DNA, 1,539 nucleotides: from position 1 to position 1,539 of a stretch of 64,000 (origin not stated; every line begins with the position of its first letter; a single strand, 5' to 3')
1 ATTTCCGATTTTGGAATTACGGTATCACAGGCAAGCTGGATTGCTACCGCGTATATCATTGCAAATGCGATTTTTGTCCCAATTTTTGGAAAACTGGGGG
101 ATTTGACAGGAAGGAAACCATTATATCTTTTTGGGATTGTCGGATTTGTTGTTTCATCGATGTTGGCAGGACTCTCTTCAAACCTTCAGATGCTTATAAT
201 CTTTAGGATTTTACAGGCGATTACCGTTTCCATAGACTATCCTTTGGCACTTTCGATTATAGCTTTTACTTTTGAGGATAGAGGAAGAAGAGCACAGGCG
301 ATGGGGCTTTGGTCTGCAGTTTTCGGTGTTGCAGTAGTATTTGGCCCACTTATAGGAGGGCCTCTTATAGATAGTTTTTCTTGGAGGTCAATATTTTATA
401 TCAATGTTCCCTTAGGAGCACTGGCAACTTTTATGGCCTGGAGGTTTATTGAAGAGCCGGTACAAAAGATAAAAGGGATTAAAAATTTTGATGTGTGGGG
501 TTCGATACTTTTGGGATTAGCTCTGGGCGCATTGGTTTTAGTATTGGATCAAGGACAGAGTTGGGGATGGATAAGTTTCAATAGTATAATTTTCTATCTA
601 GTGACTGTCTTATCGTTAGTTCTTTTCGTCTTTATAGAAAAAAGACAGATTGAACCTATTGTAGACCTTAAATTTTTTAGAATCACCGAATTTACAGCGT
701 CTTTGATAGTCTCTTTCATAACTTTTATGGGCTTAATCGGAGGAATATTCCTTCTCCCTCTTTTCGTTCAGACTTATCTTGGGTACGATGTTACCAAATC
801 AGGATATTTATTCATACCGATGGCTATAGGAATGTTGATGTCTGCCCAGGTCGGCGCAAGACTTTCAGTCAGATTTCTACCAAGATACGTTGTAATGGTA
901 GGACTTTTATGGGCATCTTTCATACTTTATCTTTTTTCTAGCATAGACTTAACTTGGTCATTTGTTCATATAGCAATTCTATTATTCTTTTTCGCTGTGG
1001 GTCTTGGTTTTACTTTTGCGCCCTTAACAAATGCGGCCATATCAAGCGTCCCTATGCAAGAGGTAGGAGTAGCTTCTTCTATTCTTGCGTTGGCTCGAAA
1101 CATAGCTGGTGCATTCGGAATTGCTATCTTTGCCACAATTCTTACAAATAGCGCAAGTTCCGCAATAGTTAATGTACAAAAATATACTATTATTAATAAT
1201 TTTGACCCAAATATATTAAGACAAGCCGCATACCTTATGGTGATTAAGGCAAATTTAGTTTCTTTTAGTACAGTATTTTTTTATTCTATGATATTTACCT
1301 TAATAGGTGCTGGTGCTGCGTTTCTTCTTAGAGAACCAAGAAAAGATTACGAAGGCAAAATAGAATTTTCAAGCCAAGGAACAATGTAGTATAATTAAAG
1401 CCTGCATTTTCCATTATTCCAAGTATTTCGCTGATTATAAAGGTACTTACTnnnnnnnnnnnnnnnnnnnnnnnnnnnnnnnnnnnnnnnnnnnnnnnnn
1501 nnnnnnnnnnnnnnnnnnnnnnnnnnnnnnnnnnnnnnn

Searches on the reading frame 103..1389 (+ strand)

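Call 12: search_protein_families(library=pfam, proteins=[window:103-1389:+], max_evalue=0.0001)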
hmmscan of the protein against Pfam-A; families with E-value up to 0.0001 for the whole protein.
window:103-1389:+ (428 aa): 1 family
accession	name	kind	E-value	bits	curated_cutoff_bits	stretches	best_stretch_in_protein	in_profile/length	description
PF07690.21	MFS_1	-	6.8e-41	140.8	33.4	1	3-339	60-346/347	Major Facilitator Superfamily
